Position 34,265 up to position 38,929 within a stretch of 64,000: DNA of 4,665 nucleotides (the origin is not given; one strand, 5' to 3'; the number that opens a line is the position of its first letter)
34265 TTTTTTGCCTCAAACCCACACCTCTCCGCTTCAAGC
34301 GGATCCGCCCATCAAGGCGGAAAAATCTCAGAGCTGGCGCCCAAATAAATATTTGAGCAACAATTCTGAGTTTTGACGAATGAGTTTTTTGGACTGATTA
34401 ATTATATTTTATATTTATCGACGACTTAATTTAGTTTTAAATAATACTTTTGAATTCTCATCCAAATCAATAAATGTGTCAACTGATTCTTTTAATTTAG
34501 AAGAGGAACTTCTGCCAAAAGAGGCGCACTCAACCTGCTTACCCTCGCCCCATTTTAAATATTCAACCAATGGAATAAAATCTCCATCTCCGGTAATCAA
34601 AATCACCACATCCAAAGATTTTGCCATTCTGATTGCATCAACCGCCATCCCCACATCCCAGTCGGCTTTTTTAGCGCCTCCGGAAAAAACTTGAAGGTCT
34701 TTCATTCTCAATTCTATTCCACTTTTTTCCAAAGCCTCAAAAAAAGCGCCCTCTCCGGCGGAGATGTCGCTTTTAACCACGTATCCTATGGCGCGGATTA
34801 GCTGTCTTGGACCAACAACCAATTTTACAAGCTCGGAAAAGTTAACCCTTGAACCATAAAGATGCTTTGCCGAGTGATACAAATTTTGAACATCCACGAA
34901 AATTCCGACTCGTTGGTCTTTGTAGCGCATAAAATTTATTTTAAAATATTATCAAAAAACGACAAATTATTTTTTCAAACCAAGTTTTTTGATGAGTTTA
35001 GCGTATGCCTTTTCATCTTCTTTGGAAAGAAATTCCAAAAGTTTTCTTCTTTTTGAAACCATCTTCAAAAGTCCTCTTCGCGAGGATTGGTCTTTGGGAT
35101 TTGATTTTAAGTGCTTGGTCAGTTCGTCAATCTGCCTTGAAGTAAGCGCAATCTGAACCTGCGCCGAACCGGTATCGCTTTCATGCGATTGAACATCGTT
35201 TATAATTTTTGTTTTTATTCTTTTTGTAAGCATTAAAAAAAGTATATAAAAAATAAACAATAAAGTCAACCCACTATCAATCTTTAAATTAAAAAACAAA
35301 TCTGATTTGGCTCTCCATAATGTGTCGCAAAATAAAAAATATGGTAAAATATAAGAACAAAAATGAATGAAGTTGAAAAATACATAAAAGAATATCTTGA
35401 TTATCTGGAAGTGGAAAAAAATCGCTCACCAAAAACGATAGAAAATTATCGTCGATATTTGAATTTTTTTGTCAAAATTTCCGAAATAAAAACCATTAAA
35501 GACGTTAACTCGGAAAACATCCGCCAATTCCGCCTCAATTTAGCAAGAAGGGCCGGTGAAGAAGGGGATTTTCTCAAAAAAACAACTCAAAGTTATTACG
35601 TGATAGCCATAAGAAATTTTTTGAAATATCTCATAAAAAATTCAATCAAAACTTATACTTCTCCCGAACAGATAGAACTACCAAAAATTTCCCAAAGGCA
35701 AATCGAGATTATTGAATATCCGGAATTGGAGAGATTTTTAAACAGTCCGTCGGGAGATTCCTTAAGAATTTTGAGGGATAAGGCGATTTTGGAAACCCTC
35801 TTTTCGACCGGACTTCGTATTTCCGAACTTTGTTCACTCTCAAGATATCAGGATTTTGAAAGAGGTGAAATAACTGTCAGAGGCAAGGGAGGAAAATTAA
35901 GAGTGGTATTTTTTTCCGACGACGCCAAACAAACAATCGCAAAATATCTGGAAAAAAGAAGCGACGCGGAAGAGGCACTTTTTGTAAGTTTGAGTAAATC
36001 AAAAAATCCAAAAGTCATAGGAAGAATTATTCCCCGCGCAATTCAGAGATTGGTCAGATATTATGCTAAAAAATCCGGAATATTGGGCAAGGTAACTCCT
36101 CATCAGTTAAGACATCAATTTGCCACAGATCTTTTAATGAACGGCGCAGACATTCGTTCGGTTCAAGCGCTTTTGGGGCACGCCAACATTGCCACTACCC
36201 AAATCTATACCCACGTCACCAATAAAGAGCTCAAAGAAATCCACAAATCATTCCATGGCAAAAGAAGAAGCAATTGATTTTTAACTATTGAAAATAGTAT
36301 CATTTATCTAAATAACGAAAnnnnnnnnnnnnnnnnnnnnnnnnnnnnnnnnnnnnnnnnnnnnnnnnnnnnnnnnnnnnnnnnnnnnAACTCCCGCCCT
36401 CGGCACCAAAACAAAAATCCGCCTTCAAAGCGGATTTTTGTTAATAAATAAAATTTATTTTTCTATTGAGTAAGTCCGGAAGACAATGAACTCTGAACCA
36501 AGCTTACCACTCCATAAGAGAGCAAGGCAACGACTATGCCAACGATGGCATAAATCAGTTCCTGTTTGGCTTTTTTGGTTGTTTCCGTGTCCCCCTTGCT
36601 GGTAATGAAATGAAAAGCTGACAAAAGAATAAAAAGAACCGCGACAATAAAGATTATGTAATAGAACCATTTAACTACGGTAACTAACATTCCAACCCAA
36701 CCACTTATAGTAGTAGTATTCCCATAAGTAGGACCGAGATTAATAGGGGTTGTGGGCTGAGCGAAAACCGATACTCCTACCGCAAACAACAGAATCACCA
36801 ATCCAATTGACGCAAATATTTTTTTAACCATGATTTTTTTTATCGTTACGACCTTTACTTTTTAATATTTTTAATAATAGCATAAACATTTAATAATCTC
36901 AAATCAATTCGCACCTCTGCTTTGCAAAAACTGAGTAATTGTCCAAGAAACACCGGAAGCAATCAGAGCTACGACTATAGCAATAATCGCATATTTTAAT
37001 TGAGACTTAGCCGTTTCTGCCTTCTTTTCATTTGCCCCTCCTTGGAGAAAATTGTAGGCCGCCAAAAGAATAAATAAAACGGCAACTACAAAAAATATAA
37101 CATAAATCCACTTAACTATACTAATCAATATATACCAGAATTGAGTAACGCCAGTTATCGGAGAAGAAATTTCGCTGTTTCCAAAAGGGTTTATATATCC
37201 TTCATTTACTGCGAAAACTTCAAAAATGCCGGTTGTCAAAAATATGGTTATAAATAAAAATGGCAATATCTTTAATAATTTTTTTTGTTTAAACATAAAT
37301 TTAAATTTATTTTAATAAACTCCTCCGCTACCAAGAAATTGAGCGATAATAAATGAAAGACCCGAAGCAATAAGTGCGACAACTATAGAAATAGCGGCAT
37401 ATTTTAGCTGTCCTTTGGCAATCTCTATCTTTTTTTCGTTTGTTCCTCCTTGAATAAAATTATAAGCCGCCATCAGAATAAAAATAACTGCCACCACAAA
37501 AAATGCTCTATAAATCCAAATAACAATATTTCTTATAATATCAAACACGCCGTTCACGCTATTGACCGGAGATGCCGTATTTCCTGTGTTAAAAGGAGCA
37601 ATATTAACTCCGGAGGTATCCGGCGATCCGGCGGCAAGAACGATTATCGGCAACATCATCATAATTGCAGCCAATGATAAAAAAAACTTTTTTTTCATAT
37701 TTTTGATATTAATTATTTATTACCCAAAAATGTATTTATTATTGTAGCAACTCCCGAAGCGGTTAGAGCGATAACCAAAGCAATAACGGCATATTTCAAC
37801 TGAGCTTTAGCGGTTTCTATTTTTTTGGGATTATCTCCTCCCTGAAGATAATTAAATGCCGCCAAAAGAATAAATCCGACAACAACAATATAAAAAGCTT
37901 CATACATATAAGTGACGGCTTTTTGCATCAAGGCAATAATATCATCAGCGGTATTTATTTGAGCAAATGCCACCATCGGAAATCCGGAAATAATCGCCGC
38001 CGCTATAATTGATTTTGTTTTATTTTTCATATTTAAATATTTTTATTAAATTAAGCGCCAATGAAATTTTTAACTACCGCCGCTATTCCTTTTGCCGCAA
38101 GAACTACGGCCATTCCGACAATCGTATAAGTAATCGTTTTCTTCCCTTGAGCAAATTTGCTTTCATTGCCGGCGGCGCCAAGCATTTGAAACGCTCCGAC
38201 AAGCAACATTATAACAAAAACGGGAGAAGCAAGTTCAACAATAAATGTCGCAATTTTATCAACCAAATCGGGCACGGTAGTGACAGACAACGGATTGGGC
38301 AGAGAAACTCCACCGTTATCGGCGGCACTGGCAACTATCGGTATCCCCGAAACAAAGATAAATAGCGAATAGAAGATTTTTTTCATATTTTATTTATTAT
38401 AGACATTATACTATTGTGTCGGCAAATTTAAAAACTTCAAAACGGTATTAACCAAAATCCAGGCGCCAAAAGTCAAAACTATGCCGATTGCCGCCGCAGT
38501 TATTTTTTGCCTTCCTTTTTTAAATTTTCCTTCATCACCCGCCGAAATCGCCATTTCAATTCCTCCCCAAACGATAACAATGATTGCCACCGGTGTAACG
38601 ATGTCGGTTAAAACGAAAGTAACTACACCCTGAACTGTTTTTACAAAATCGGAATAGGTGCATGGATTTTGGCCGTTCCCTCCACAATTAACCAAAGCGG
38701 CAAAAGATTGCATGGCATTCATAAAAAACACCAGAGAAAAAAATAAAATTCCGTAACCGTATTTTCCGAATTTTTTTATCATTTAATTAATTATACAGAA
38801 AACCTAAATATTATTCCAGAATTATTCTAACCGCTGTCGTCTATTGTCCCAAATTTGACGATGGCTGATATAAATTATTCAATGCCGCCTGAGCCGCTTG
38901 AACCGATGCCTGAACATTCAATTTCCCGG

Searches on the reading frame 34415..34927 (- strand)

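Call 91: search_protein_families(library=pfam, proteins=[window:34415-34927:-], max_evalue=0.00001)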
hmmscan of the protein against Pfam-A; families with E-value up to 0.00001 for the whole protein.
window:34415-34927:- (170 aa): 1 family
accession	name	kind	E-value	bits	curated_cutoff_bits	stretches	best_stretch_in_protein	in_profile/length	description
PF01936.24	NYN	-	1.7e-31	110.1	24.2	1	6-156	1-145/145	NYN domain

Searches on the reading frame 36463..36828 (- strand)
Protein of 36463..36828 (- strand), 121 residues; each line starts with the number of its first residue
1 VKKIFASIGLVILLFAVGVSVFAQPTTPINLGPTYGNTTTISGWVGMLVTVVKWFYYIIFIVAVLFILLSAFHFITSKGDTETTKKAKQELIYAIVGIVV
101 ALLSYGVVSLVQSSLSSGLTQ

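Call 91: search_protein_families(library=pfam, proteins=[window:36463-36828:-], max_evalue=0.00001)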
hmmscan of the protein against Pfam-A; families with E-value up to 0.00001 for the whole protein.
window:36463-36828:- (121 aa): 1 family
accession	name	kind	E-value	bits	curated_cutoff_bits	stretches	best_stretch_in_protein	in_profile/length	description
PF18895.5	T4SS_pilin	-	1.3e-10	41.6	26.6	1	50-111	11-71/71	Type IV secretion system pilin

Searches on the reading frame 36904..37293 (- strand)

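Call 91: search_protein_families(library=pfam, proteins=[window:36904-37293:-], max_evalue=0.00001)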
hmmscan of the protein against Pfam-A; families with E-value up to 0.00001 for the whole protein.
window:36904-37293:- (129 aa): 1 family
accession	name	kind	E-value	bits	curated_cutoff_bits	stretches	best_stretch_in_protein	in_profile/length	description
PF18895.5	T4SS_pilin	-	1.2e-09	38.6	26.6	1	49-121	2-69/71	Type IV secretion system pilin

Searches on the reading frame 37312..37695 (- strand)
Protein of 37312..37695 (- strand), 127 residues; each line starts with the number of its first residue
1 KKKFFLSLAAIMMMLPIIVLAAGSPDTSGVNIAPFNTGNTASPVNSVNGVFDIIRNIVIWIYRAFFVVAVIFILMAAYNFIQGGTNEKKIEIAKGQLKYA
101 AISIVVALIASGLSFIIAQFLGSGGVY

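Call 91: search_protein_families(library=pfam, proteins=[window:37312-37695:-], max_evalue=0.00001)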
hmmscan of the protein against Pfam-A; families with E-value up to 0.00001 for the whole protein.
window:37312-37695:- (127 aa): 1 family
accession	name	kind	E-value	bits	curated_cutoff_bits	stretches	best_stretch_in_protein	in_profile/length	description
PF18895.5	T4SS_pilin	-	2.1e-09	37.7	26.6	1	47-113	2-67/71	Type IV secretion system pilin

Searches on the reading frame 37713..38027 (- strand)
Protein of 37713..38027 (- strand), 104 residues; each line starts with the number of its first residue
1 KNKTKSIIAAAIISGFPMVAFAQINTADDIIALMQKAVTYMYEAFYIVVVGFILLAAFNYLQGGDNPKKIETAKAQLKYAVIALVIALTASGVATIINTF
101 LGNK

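Call 91: search_protein_families(library=pfam, proteins=[window:37713-38027:-], max_evalue=0.00001)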
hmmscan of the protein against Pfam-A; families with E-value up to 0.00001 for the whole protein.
window:37713-38027:- (104 aa): 1 family
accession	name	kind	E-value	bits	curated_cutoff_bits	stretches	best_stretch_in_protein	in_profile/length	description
PF18895.5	T4SS_pilin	-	3.9e-08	33.7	26.6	1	29-97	4-71/71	Type IV secretion system pilin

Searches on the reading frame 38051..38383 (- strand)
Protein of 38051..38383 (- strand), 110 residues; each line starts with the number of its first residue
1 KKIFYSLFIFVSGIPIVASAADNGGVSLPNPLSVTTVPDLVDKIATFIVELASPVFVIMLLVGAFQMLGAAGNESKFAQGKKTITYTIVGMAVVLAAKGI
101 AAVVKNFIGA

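Call 91: search_protein_families(library=pfam, proteins=[window:38051-38383:-], max_evalue=0.00001)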
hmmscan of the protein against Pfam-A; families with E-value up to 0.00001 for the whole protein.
window:38051-38383:- (110 aa): 1 family
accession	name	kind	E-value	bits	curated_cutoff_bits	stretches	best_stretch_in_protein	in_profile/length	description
PF18895.5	T4SS_pilin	-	9.7e-12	45.2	26.6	1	34-103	2-70/71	Type IV secretion system pilin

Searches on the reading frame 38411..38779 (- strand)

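Call 91: search_protein_families(library=pfam, proteins=[window:38411-38779:-], max_evalue=0.00001)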
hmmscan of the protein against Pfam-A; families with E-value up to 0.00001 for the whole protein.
window:38411-38779:- (122 aa): 2 families
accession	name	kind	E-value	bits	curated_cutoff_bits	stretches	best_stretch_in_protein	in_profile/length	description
PF18895.5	T4SS_pilin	-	1.1e-09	38.7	26.6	1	56-113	15-71/71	Type IV secretion system pilin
PF04956.18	TrbC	-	3.6e-06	27.5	27.9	1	13-112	16-97/98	TrbC/VIRB2 pilin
